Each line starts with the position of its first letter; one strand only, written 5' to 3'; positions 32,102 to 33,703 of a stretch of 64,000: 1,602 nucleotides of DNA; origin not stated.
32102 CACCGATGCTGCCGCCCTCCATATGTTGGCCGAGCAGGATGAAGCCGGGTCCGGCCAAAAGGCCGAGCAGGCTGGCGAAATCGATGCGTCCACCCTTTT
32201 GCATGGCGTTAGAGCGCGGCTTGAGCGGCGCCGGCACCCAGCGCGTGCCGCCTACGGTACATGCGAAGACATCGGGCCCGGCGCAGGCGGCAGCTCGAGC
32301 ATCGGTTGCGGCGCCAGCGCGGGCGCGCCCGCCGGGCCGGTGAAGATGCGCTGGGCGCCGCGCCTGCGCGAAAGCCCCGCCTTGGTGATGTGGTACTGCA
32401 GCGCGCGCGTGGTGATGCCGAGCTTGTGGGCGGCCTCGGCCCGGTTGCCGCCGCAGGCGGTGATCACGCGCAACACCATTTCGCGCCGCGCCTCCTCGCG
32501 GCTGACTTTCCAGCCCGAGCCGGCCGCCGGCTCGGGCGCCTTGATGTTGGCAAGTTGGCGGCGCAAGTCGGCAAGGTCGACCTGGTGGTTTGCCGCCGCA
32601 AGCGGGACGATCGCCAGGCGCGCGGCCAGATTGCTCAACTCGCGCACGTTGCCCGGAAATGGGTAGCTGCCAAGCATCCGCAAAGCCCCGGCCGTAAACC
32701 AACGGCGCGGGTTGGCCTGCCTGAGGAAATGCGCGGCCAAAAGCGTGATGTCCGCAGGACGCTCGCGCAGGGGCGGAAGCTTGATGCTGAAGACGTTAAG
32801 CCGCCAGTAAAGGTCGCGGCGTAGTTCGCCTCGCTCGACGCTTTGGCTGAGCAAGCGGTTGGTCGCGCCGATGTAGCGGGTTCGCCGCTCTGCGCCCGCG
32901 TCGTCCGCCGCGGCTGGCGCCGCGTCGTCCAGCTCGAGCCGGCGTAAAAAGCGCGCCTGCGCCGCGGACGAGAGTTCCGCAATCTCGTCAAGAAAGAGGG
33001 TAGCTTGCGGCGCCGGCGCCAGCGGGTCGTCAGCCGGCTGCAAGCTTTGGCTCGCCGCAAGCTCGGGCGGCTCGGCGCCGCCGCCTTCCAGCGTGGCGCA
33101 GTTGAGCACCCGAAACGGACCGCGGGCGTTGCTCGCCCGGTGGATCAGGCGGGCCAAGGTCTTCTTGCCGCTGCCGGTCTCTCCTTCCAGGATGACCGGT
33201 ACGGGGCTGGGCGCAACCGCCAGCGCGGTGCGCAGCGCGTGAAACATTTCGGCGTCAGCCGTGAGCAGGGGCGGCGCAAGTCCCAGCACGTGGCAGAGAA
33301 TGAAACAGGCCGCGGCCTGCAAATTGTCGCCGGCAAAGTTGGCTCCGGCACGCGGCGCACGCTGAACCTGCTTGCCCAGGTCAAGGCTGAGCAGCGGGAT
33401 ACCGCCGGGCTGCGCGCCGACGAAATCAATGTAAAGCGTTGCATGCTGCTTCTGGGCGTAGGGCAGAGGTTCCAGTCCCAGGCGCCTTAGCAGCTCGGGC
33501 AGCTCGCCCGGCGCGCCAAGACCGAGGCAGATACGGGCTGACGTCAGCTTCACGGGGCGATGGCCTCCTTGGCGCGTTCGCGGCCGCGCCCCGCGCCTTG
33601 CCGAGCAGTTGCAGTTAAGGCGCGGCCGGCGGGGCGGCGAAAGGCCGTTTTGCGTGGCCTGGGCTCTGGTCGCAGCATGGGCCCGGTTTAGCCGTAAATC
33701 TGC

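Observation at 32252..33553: Flagellar AAA+ sigma-54-activator-type regulator without the GAFTGA sigma-54 contact loop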

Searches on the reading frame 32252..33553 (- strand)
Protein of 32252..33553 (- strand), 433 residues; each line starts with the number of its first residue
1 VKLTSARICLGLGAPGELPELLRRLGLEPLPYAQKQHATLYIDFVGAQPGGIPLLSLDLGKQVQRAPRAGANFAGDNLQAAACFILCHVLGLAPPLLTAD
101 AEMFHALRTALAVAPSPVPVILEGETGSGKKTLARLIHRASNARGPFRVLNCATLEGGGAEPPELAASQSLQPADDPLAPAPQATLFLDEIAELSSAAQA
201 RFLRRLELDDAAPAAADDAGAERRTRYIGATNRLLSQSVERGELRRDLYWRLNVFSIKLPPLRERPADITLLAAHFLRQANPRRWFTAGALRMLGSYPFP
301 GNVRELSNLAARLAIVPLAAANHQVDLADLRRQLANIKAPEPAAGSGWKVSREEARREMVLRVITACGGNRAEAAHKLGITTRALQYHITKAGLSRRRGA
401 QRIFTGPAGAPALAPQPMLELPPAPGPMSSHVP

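Call 3: search_protein_families(library=pfam, proteins=[window:32252-33553:-], max_evalue=1)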
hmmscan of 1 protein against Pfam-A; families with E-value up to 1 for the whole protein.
window:32252-33553:- (433 aa): 15 families
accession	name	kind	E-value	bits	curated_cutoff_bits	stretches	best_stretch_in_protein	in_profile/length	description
PF00158.32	Sigma54_activat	-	2e-26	93.1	20.2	1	98-257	3-167/168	Sigma-54 interaction domain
PF25601.1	AAA_lid_14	-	2.5e-15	56.5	27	1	263-341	1-81/87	AAA+ ATPase lid domain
PF14532.12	Sigma54_activ_2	-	1.1e-13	52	25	1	106-262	9-138/138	Sigma-54 interaction domain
PF02954.25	HTH_8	-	1.5e-06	28.2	22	1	353-389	3-39/42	Bacterial regulatory protein, Fis family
PF07728.20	AAA_5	-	0.00051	20.5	22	1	119-235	1-125/139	AAA domain (dynein-related subfamily)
PF13191.12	AAA_16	-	0.0017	19.3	32.6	1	105-237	10-126/167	AAA ATPase domain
PF00004.35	AAA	-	0.0022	18.9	21.2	1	120-234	1-111/131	ATPase family associated with various cellular activities (AAA)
PF13556.12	HTH_30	-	0.0068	16.6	27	1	360-392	4-36/59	PucR C-terminal helix-turn-helix domain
PF15943.11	YdaS_toxin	-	0.02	15.2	30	0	228-251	40-63/65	Bacterial toxin YdaS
PF05729.18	NACHT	-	0.02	15.2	26.7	1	119-200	2-99/167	NACHT domain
PF13518.12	HTH_28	-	0.13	12.9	25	1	356-387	2-31/52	Helix-turn-helix domain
PF13401.12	AAA_22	-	0.17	12.7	27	0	120-165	8-50/130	AAA domain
PF06414.18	Zeta_toxin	-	0.24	11.3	22.3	1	115-142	14-41/199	Zeta toxin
PF02367.23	TsaE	-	0.31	11.5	26.6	1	106-143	9-47/128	Threonylcarbamoyl adenosine biosynthesis protein TsaE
PF20720.3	nSTAND3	-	0.35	11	27.2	1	120-140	20-40/155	Novel STAND NTPase 3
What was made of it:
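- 32252..33553 (-): Gene for the 433-aa enhancer-binding-type AAA+ regulator without GAFTGA. Pfam Sigma54_activat, AAA_lid_14 and HTH_8 (call 3).
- On Bacterial enhancer-binding proteins (sigma-54 activators): Pfam PF00158 E 2e-26 (call 3). The domain is present: HTH_8 E 1.5e-6, 28.2 bits against a cut-off of 22 (call 3).
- On FleQ/FlrA-type flagellar master regulators: No FleQ-domain hit in Pfam (call 3).
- Checked: Pfam finds Sigma54_activat at aa 98-257 (E 2e-26), AAA_lid_14 at 263-341 and HTH_8 at 353-389 (call 3).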

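Call 4: search_protein_families(library=ncbifam, proteins=[window:32252-33553:-], max_evalue=1)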
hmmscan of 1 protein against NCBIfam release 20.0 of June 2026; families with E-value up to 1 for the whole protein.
window:32252-33553:- (433 aa): 32 families (the best 25 are shown)
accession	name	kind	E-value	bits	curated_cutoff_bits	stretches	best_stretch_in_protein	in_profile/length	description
NF003451.0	PRK05022.1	equivalog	1.5e-46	159.2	476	1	107-387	202-503/512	nitric oxide reductase transcriptional regulator NorR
NF038308.1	RNA_repair_RtcR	equivalog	2.4e-46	158.7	650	1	98-384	184-503/530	RNA repair transcriptional activator RtcR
TIGR01817.1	nifA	equivalog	2.1e-45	155.5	528.85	2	101-317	203-428/534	nif-specific transcriptional activator NifA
NF008469.0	PRK11361.1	equivalog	2.6e-45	155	714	1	96-394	145-456/461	acetoacetate metabolism transcriptional regulator AtoC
TIGR02915.1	PEP_resp_reg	equivalog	1e-42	146.5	502.6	1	96-394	141-444/445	PEP-CTERM-box response regulator transcription factor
TIGR02329.1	propionate_PrpR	equivalog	3.8e-41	141.3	499.2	1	96-385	214-520/526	propionate catabolism operon regulatory protein PrpR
NF050807.1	TransRegFlbDCaul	equivalog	8.7e-40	136.9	750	2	183-389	213-435/454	sigma-54-dependent transcriptional regulator FlbD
NF041552.1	TF_PrdR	equivalog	1e-39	136.3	795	2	181-391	360-575/577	sigma-54 dependent transcriptional regulator PrdR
NF007689.0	PRK10365.1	equivalog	2.1e-39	135.6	760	1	101-387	146-437/441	sigma-54-dependent response regulator transcription factor ZraR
NF011953.0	PRK15424.1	equivalog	3.1e-38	131.7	703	1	97-385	222-527/538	propionate catabolism operon regulatory protein PrpR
NF051870.1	NAssimRespRegNtrX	equivalog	3.2e-37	128.5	600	1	100-392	144-450/452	nitrogen assimilation response regulator NtrX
NF041906.1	V4R_TF_MobR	exception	1.8e-36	125.8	999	1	114-391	252-543/544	phenol degradation transcriptional regulator MobR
TIGR01818.1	ntrC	equivalog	2e-36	125.8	558.6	1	103-339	143-386/463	nitrogen regulation protein NR(I)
NF011695.0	PRK15115.1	equivalog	2.4e-33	115.6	763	1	97-313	138-364/445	two-component system response regulator GlrR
NF008485.2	PRK11388.1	equivalog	4.7e-33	114.4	551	1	96-388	334-631/643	dihydroxyacetone kinase operon transcriptional regulator DhaR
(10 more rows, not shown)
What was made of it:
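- On GAFTGA-less, sigma-54-independent enhancer-binding homologues (RcNtrC, CcNtrC, NtrX, HupR, TyrR, DhaR, VpsR): NCBIfam NtrX 128.5 against 600, TyrR 113.6 against 576, DhaR 114.4 against 551 (call 4).
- Closest known: TyrR / PhhR / DhaR / HupR / VpsR. Different: NCBIfam scores lie far below family cut-offs (TyrR 113.6 against 576; call 4), so the loop loss here is independent.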

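Call 6: search_solved_structures(query=window:32252-33553:-, show_alignments=4, max_evalue=1e-10)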
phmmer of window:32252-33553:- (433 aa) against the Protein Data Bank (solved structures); distinct sequences matched with E-value up to 1e-10: 35.
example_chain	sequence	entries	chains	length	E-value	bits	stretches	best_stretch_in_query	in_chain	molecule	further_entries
1ojl_A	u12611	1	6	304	1e-39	140.4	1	100-386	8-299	TRANSCRIPTIONAL REGULATORY PROTEIN ZRAR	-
9qq6_C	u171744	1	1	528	5.4e-35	124.8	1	118-397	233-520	Nif-specific regulatory protein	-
3dzd_A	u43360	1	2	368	2.7e-34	122.5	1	108-315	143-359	Transcriptional regulator (NtrC family)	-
4l4u_A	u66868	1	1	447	5.3e-34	121.6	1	111-393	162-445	Transcriptional regulator (NtrC family)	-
1ny6_A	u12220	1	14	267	2e-32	116.4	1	110-315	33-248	transcriptional regulator (NtrC family)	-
4ly6_A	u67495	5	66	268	2e-32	116.4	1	110-315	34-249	Transcriptional regulator (NtrC family)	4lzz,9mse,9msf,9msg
1ny5_A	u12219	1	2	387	6e-32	114.8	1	111-315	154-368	transcriptional regulator (NtrC family)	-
3m0e_A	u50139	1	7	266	1.3e-31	113.7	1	110-315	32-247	Transcriptional regulator (NtrC family)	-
6iy8_A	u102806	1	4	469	1.6e-29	106.8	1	113-315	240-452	Positive regulator CapR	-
4qhs_A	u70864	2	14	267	2.8e-28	102.7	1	95-316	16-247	Flagellar regulatory protein C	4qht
6jdi_A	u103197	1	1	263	1.3e-27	100.5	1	112-316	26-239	Nitrogen assimilation regulatory protein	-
6luf_A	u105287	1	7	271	1.4e-27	100.4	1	95-316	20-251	Flagellar regulatory protein C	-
8p53_C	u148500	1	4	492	1.5e-27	100.3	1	112-316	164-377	Transcriptional regulator FleQ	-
6lua_A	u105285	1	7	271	1.9e-27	99.9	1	95-316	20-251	Flagellar regulatory protein C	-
7ejw_C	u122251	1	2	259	6.2e-27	98.3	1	112-316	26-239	Transcriptional regulator FleQ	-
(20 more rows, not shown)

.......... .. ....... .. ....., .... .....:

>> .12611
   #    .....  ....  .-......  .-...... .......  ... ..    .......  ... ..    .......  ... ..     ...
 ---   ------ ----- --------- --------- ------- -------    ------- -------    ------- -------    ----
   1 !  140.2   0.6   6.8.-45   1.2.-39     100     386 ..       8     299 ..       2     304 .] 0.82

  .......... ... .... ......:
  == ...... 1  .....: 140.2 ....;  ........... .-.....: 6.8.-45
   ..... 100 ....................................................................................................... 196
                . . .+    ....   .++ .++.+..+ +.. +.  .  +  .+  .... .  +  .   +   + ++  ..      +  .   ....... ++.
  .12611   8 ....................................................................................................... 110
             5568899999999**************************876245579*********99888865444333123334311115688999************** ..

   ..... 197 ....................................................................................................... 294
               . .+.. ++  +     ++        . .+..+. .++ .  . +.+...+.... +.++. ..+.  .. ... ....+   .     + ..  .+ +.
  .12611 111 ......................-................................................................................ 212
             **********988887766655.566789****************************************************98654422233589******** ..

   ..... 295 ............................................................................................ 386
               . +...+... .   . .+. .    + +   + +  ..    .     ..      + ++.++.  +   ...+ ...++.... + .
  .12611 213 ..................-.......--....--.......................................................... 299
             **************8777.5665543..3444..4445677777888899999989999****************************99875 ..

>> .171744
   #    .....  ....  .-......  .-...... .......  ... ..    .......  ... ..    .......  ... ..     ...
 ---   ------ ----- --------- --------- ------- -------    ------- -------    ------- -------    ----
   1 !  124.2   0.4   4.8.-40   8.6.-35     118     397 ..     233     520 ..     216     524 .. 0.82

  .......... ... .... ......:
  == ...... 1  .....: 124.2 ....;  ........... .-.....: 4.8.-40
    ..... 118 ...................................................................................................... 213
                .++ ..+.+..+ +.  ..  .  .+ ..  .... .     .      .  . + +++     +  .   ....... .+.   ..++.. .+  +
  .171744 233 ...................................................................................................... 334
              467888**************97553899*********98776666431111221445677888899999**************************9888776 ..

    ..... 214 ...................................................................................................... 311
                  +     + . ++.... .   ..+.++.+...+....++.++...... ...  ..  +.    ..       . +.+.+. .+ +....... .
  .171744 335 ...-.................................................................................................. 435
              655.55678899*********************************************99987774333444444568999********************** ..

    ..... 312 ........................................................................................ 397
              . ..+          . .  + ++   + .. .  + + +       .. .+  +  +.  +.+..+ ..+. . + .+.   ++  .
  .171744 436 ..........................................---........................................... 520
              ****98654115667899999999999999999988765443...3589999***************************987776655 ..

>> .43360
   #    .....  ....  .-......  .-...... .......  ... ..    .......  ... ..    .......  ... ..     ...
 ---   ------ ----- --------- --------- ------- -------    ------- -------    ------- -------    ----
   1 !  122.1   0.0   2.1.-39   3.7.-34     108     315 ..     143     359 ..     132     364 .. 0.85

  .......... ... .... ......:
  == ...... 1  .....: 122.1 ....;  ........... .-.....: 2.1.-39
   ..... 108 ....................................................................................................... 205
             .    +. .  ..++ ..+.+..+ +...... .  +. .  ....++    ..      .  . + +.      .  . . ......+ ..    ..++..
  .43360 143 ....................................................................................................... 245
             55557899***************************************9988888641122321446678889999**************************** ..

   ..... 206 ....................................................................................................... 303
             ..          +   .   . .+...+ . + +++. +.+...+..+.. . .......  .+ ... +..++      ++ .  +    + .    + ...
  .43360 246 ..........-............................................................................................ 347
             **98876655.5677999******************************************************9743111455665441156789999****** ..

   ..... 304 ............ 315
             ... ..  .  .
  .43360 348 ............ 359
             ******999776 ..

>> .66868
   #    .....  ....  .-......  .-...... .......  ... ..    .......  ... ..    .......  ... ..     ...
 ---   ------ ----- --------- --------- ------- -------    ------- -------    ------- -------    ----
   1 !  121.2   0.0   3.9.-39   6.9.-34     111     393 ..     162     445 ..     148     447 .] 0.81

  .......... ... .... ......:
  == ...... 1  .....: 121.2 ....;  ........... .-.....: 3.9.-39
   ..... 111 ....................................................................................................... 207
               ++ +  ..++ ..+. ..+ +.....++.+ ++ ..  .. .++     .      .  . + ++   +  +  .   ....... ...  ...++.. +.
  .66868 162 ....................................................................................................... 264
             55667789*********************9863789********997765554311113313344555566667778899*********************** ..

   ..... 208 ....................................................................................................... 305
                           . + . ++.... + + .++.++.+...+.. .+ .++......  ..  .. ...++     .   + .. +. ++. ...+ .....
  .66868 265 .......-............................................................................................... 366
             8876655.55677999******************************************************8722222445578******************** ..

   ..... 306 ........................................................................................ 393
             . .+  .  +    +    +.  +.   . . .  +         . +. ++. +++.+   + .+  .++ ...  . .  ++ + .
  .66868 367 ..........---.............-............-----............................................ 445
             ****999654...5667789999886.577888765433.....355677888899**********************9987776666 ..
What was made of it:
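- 33005..33091 (-): Segment replacing the L1/GAFTGA loop (aa 155-183, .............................). Aligned opposite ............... of ZraR, NifA and NtrC1 (call 6).
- On Bacterial enhancer-binding proteins (sigma-54 activators): Replaced by a non-conserved segment (call 6).
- On FleQ/FlrA-type flagellar master regulators: The PDB ranking puts ZraR, NifA and NtrC1 above FleQ, FlrA and FlrC (call 6).
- On GAFTGA-less, sigma-54-independent enhancer-binding homologues (RcNtrC, CcNtrC, NtrX, HupR, TyrR, DhaR, VpsR): VpsR and NtrX structures rank below canonical activators (call 6).
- Checked: Residue-by-residue alignment to ZraR, NifA and NtrC1/NtrC4 places '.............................' (aa 155-183) exactly where those proteins have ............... 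(call 6).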
